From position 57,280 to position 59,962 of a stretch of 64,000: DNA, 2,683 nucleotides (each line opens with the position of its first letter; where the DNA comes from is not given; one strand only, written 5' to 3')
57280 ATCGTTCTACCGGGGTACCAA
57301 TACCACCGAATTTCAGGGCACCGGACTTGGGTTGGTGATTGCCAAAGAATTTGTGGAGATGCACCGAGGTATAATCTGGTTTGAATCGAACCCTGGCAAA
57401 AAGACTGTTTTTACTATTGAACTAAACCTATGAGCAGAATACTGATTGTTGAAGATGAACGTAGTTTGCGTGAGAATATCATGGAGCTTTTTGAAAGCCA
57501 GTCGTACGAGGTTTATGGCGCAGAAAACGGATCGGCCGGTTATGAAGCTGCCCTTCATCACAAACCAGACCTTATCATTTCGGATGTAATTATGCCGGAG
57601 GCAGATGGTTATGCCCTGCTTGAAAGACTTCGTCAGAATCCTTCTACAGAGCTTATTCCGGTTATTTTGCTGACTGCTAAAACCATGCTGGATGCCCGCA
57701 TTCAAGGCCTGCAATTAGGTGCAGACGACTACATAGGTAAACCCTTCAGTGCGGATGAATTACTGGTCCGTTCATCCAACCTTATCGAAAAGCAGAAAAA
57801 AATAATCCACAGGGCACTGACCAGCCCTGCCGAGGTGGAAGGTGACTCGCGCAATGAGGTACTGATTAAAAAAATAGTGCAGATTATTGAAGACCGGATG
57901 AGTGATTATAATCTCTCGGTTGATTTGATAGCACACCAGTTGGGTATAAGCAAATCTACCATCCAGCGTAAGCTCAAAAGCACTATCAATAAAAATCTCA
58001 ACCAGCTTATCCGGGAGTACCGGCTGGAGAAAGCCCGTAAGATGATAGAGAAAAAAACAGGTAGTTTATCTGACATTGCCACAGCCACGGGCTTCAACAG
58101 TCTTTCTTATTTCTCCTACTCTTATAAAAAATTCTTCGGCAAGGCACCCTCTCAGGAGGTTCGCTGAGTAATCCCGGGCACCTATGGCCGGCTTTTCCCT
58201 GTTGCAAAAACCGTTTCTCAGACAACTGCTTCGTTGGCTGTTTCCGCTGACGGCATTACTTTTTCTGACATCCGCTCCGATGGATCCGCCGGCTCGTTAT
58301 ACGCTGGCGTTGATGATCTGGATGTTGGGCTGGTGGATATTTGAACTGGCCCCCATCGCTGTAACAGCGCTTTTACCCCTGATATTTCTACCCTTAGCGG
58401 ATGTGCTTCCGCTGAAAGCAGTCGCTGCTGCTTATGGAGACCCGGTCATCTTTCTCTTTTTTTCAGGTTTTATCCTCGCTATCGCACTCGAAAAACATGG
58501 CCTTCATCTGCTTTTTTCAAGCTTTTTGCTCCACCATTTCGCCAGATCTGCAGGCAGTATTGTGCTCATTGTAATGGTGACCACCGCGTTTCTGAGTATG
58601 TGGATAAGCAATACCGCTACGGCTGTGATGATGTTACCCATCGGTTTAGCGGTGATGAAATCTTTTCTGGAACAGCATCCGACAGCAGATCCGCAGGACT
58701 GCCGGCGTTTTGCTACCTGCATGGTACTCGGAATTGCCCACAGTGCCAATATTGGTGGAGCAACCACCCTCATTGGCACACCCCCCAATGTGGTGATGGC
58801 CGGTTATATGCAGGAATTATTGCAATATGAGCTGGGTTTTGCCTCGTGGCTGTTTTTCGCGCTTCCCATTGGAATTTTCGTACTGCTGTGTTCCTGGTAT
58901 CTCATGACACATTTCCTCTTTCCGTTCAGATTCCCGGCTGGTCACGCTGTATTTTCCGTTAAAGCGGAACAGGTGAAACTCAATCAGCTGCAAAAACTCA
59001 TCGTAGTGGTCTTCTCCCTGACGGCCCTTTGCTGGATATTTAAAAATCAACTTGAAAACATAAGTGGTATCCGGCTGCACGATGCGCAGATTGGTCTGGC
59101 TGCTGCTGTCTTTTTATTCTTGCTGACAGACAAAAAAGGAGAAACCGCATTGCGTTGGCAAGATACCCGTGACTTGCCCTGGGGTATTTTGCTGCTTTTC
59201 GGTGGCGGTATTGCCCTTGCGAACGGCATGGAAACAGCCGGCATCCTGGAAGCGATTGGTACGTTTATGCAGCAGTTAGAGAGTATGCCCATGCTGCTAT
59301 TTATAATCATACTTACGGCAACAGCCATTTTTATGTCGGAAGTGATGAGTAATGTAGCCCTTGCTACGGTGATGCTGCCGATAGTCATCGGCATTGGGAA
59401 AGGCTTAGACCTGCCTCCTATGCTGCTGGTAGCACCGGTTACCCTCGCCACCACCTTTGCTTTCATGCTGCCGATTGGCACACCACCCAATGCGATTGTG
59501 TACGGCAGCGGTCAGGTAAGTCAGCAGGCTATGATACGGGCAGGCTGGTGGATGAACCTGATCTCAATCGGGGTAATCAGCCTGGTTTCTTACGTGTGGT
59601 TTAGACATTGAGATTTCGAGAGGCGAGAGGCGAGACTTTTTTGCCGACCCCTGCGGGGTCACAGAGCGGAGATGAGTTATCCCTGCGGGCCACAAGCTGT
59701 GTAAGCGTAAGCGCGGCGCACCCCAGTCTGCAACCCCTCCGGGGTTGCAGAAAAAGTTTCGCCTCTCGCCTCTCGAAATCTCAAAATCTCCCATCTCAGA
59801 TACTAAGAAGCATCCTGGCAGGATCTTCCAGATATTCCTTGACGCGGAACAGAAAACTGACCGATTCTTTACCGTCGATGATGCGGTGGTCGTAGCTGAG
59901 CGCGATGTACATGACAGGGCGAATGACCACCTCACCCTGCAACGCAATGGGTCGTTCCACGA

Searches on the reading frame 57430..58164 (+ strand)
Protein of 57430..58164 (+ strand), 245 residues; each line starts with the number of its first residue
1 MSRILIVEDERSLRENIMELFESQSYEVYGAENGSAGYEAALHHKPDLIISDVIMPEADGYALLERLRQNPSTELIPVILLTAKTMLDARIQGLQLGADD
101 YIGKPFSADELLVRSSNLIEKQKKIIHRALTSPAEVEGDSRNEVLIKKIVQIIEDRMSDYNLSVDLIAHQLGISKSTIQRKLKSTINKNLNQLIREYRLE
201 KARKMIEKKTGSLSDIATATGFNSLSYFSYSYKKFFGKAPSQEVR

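Call 11: search_protein_families(library=pfam, proteins=[window:57430-58164:+])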
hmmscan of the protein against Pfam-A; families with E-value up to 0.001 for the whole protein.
window:57430-58164:+ (245 aa): 3 families
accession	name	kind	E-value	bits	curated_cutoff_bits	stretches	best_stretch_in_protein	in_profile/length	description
PF00072.30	Response_reg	-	1.6e-28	99.5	30.2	1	4-112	1-107/111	Response regulator receiver domain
PF12833.13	HTH_18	-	9e-19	68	33.6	1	167-242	1-76/80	Helix-turn-helix domain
PF00165.29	HTH_AraC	-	9.8e-10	38.8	26.6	1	212-243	10-40/42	Bacterial regulatory helix-turn-helix proteins, AraC family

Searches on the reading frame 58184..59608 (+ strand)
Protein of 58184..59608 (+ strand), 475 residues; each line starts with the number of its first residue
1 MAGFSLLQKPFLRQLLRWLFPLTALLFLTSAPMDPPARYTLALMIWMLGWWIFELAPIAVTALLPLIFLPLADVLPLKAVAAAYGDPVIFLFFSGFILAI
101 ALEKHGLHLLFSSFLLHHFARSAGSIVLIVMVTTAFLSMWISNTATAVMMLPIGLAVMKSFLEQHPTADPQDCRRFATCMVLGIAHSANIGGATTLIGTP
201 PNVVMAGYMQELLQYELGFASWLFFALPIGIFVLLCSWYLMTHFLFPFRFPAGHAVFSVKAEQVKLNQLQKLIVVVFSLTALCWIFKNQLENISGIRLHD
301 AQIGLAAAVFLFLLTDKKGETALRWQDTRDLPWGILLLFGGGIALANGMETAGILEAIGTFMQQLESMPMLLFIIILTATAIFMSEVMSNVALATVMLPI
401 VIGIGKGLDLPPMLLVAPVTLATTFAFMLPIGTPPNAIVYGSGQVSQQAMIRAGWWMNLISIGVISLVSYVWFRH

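Call 11: search_protein_families(library=pfam, proteins=[window:58184-59608:+])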
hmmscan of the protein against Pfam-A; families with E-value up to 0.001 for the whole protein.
window:58184-59608:+ (475 aa): 2 families
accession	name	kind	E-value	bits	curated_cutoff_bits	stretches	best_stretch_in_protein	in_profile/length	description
PF00939.25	Na_sulph_symp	-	4.9e-63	214.2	27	1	14-473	7-466/472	Sodium:sulfate symporter transmembrane region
PF03600.22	CitMHS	-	3.6e-52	178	31.9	2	50-417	3-333/336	Citrate transporter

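Call 12: find_encoding_contigs(protein=window:58184-59608:+, flank=10000, max_places=10)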
Protein window:58184-59608:+ (475 aa): 3 contigs read that carry it; 1 place shown.
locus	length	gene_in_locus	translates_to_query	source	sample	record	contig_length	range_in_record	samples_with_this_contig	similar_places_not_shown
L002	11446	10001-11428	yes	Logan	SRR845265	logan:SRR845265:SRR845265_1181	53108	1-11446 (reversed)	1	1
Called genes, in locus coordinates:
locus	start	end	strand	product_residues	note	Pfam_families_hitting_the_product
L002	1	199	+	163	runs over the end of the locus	PF02357:NusG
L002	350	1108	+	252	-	-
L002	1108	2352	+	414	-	PF04413:Glycos_transf_N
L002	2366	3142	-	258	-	-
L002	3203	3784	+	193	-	PF00265:TK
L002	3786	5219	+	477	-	PF14356:DUF4403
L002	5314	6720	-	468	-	PF00890:FAD_binding_2 (weak), PF01134:GIDA (weak), PF01494:FAD_binding_3 (faint), PF07992:Pyr_redox_2, PF12831:FAD_oxidored, PF13738:Pyr_redox_3, PF00070:Pyr_redox, PF02852:Pyr_redox_dim, +3 more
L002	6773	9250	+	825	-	PF01590:GAF, PF08447:PAS_3, PF00989:PAS, PF08447:PAS_3, PF13426:PAS_9, PF08447:PAS_3, PF00512:HisKA, PF02518:HATPase_c, +3 more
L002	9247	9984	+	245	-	PF00072:Response_reg, PF12833:HTH_18, PF00165:HTH_AraC (weak)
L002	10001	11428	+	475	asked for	PF00939:Na_sulph_symp, PF03600:CitMHS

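Call 30: find_homologous_proteins(query=window:58184-59608:+, max_evalue=1e-50)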
Query window:58184-59608:+ (475 aa): 7994 proteins with E <= 1e-50 among 8000 candidates; the best 120 are listed.
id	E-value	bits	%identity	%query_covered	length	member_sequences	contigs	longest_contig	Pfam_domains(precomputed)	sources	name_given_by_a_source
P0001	0.0e+0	1035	100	100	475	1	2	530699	PF00939.26,PF03600.23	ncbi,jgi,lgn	-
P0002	1.0e-159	551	59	94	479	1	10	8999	PF00939.26,PF03600.23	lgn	-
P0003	2.8e-159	549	58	97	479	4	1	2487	PF00939.26,PF03600.23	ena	-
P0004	8.5e-149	515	55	93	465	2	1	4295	PF00939.26,PF03600.23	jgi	-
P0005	2.2e-146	507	56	92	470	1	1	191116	PF00939.26,PF03600.23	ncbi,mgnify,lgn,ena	mgnify:CR=1 FL=1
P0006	1.2e-145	504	55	94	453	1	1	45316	PF00939.26,PF03600.23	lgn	-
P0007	3.2e-116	407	45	91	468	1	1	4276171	PF00939.26,PF03600.23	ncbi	-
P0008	5.2e-115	403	46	87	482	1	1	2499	PF00939.26,PF03600.23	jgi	jgi:sodium-dependent dicarboxylate transporter 2/3/5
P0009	5.7e-115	403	44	94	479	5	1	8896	PF00939.26,PF03600.23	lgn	-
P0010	2.2e-114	401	44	94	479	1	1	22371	PF00939.26,PF03600.23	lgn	-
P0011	3.9e-114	400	44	94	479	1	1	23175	PF00939.26,PF03600.23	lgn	-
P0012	5.5e-114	400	46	91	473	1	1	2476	PF00939.26,PF03600.23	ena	-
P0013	5.7e-114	400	45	95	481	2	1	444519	PF00939.26,PF03600.23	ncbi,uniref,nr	ncbi:SLC13 family permease [Fulvivirga sediminis]|uniref:DASS family sodium-coupled anion symporter 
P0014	6.6e-114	400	44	93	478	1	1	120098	PF00939.26,PF03600.23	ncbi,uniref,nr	ncbi:DASS family sodium-coupled anion symporter [Fulvivirga sp. 29W222]|uniref:DASS family sodium-co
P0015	7.5e-114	399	46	92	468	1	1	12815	PF00939.26,PF03600.23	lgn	-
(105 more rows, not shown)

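Call 31: list_cluster_members(proteins=[window:58184-59608:+, window:59799-61019:-, window:61035-63746:-, window:5349-6641:+, window:4419-5171:+])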
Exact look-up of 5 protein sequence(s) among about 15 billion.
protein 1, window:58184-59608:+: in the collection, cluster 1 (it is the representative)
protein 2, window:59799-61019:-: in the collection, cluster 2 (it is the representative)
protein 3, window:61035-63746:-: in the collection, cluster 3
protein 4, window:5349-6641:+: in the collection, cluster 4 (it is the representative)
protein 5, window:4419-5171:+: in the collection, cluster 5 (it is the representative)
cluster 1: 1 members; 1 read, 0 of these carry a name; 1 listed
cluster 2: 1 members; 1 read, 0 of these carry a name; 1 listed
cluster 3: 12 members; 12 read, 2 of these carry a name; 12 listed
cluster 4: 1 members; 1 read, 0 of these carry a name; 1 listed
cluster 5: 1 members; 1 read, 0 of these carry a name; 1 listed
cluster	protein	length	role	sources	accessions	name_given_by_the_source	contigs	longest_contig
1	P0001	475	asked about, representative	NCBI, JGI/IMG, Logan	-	-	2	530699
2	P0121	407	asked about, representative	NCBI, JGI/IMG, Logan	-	-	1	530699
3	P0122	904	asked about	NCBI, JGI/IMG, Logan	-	-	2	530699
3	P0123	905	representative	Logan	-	-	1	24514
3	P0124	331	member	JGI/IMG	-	2-oxoglutarate dehydrogenase E1 component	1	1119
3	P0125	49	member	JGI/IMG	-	2-oxoglutarate dehydrogenase E1 component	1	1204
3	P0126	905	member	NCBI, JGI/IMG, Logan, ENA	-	-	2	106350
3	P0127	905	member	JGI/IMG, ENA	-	-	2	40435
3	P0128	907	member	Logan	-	-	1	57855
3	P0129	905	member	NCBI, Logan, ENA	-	-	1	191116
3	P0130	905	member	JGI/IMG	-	-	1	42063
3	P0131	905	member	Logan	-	-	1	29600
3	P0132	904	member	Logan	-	-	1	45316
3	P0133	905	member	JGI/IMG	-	-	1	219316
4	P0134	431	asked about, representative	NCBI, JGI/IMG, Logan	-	-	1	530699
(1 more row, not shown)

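Call 32: find_encoding_contigs(protein=P0005, flank=10000, max_places=4)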
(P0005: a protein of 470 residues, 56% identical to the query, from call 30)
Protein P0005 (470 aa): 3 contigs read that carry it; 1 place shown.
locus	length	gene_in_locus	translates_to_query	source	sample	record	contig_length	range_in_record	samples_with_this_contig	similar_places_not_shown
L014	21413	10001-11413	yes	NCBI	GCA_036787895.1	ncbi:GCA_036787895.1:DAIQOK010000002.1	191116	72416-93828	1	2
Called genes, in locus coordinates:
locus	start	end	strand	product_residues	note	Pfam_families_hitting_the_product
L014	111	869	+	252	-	-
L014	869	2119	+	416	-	PF04413:Glycos_transf_N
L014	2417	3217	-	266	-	-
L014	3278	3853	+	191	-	PF00265:TK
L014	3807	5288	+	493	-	PF14356:DUF4403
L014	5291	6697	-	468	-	PF00890:FAD_binding_2, PF01134:GIDA (weak), PF07992:Pyr_redox_2, PF12831:FAD_oxidored, PF13450:NAD_binding_8 (weak), PF13738:Pyr_redox_3, PF00070:Pyr_redox, PF02852:Pyr_redox_dim, +4 more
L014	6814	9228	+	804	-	PF01590:GAF, PF08447:PAS_3, PF00989:PAS, PF08447:PAS_3, PF13426:PAS_9, PF08447:PAS_3, PF00512:HisKA, PF02518:HATPase_c, +4 more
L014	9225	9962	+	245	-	PF00072:Response_reg, PF12833:HTH_18, PF00165:HTH_AraC (weak)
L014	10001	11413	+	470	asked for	PF00939:Na_sulph_symp, PF03600:CitMHS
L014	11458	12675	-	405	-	PF00364:Biotin_lipoyl, PF02817:E3_binding, PF00198:2-oxoacid_dh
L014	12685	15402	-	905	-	PF16078:2-oxogl_dehyd_N, PF00676:E1_dh, PF02779:Transket_pyr, PF16870:OxoGdeHyase_C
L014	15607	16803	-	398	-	PF01266:DAO (weak), PF01494:FAD_binding_3, PF03486:HI0933_like (weak), PF05834:Lycopene_cycl (weak), PF07992:Pyr_redox_2 (weak), PF12831:FAD_oxidored (weak), PF04820:Trp_halogenase (weak), PF22578:GGR_cat, +2 more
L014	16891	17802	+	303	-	PF01370:Epimerase, PF04321:RmlD_sub_bind (faint), PF16363:GDP_Man_Dehyd (faint), PF08338:DUF1731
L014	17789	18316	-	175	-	PF00877:NLPC_P60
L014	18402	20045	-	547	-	PF07969:Amidohydro_3, PF01979:Amidohydro_1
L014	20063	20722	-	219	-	PF00725:3HCDH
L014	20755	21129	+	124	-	PF01042:Ribonuc_L-PSP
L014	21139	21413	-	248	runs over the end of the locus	-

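Call 33: find_encoding_contigs(protein=P0006, flank=10000, max_places=4)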
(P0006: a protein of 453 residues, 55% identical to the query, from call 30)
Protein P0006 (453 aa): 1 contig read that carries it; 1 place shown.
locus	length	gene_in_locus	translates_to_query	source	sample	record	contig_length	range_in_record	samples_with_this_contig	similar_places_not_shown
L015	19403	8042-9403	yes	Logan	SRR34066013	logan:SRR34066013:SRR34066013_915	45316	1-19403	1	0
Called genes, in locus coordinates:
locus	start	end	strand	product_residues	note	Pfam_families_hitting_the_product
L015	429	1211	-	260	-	-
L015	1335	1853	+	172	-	PF00265:TK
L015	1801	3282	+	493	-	PF14356:DUF4403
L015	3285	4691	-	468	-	PF00890:FAD_binding_2, PF01134:GIDA (weak), PF07992:Pyr_redox_2, PF12831:FAD_oxidored, PF13450:NAD_binding_8 (weak), PF13738:Pyr_redox_3, PF00070:Pyr_redox, PF02852:Pyr_redox_dim, +3 more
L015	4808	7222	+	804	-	PF01590:GAF, PF08447:PAS_3, PF00989:PAS, PF08447:PAS_3, PF13426:PAS_9, PF08447:PAS_3, PF00512:HisKA, PF02518:HATPase_c, +4 more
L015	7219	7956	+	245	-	PF00072:Response_reg, PF12833:HTH_18, PF00165:HTH_AraC (weak)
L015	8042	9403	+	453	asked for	PF00939:Na_sulph_symp, PF03600:CitMHS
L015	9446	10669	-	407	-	PF00364:Biotin_lipoyl, PF02817:E3_binding, PF00198:2-oxoacid_dh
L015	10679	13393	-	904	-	PF16078:2-oxogl_dehyd_N, PF00676:E1_dh, PF02779:Transket_pyr, PF16870:OxoGdeHyase_C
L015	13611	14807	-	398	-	PF00890:FAD_binding_2 (weak), PF01266:DAO (weak), PF01494:FAD_binding_3, PF03486:HI0933_like (weak), PF05834:Lycopene_cycl (weak), PF07992:Pyr_redox_2, PF12831:FAD_oxidored (weak), PF22578:GGR_cat, +3 more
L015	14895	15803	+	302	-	PF01370:Epimerase, PF04321:RmlD_sub_bind (faint), PF08659:KR (faint), PF16363:GDP_Man_Dehyd (faint), PF08338:DUF1731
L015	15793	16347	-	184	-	PF00877:NLPC_P60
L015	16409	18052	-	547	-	PF07969:Amidohydro_3, PF01979:Amidohydro_1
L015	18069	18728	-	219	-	PF00725:3HCDH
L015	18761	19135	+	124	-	PF01042:Ribonuc_L-PSP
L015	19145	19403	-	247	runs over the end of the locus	-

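Call 34: find_encoding_contigs(protein=P0002, flank=10000, max_places=4)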
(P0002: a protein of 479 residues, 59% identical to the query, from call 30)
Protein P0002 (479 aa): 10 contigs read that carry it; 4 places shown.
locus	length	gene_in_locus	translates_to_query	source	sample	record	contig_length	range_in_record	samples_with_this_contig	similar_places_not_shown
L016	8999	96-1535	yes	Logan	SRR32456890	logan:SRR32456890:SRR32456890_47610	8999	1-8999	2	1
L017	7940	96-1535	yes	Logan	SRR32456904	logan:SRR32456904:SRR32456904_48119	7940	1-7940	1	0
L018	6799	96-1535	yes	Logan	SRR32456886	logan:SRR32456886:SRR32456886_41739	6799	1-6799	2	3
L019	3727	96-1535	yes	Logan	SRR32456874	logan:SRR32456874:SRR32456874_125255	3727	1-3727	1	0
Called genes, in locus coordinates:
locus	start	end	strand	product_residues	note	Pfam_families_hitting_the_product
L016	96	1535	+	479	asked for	PF00939:Na_sulph_symp, PF03600:CitMHS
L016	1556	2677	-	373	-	-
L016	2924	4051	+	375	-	PF01571:GCV_T, PF08669:GCV_T_C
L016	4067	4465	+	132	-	PF01597:GCV_H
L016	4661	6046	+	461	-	PF02347:GDC-P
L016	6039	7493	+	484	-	PF00266:Aminotran_5, PF21478:GcvP2_C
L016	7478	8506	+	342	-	-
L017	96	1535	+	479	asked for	PF00939:Na_sulph_symp, PF03600:CitMHS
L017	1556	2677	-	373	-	-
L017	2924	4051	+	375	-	PF01571:GCV_T, PF08669:GCV_T_C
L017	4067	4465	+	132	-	PF01597:GCV_H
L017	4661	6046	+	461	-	PF02347:GDC-P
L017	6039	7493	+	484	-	PF00266:Aminotran_5, PF21478:GcvP2_C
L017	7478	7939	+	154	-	?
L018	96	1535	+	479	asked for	PF00939:Na_sulph_symp, PF03600:CitMHS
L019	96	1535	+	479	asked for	PF00939:Na_sulph_symp, PF03600:CitMHS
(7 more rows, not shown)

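Call 45: find_encoding_contigs(protein=P0133, flank=10000, max_places=3)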
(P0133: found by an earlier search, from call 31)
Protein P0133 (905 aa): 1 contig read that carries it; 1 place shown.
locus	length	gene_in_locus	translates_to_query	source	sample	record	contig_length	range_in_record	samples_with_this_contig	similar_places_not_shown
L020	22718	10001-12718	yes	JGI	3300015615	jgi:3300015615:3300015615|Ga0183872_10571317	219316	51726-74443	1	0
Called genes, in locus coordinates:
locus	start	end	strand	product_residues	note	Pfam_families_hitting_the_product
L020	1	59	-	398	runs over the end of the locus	PF14870:PSII_BNR (faint), PF15902:Sortilin-Vps10 (weak), PF18962:Por_Secre_tail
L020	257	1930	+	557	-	PF00005:ABC_tran, PF02463:SMC_N (faint), PF01926:MMR_HSR1 (faint), PF13304:AAA_21 (faint), PF12848:ABC_tran_Xtn, PF00005:ABC_tran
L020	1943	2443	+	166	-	PF00156:Pribosyltran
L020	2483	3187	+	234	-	-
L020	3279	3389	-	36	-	-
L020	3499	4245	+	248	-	-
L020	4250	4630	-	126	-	PF01042:Ribonuc_L-PSP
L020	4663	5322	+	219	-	PF00725:3HCDH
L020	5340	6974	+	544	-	PF07969:Amidohydro_3, PF01979:Amidohydro_1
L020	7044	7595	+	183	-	PF00877:NLPC_P60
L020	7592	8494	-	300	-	PF01370:Epimerase, PF16363:GDP_Man_Dehyd (weak), PF08338:DUF1731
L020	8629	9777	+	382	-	PF01266:DAO (weak), PF01494:FAD_binding_3, PF03486:HI0933_like (faint), PF04820:Trp_halogenase (faint), PF05834:Lycopene_cycl (weak), PF07992:Pyr_redox_2 (weak), PF12831:FAD_oxidored (weak), PF22578:GGR_cat, +1 more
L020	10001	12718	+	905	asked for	PF16078:2-oxogl_dehyd_N (weak), PF00676:E1_dh, PF02779:Transket_pyr, PF16870:OxoGdeHyase_C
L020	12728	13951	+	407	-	PF00364:Biotin_lipoyl, PF02817:E3_binding, PF00198:2-oxoacid_dh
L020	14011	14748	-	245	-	PF00072:Response_reg, PF12833:HTH_18, PF00165:HTH_AraC (weak)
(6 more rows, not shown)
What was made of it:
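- Tried and rejected: P0133, which came from list_cluster_members rather than find_homologous_proteins, was accepted by the look-up tool (call 45).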

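Call 93: find_encoding_contigs(protein=P0003, flank=3000, max_places=4)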
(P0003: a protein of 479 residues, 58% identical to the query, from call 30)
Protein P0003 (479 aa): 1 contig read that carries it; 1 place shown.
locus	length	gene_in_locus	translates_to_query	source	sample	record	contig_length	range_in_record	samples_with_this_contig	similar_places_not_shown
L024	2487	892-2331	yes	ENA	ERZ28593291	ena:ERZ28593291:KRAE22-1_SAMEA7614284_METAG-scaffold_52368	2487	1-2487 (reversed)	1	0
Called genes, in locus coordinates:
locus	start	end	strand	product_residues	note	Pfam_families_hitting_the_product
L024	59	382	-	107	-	PF00076:RRM_1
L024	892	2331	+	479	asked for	PF00939:Na_sulph_symp, PF03600:CitMHS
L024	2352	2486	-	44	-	?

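Call 94: find_encoding_contigs(protein=P0004, flank=3000, max_places=4)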
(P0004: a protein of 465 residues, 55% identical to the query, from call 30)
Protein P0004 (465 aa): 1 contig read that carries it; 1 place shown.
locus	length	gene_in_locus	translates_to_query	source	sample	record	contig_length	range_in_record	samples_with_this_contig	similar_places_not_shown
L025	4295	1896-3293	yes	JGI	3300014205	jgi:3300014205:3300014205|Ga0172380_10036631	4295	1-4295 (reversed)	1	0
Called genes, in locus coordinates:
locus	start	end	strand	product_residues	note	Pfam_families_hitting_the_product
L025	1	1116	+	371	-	?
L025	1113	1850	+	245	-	PF00072:Response_reg, PF12833:HTH_18, PF00165:HTH_AraC (weak)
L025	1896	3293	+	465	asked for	PF00939:Na_sulph_symp, PF03600:CitMHS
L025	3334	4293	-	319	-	?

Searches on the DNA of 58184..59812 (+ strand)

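Call 41: search_dna_similar(query=window:59600-59812:+, collection=phages, mode=distant, max_evalue=0.01)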
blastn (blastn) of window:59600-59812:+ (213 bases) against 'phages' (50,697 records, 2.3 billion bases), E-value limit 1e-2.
No match.

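Call 65: search_rna_families(source=L014, start=2050, end=2480, threshold=evalue, max_evalue=1)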
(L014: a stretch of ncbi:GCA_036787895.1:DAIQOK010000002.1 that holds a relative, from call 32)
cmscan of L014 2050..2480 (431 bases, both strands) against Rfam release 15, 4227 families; matches with E-value up to 1: 0.
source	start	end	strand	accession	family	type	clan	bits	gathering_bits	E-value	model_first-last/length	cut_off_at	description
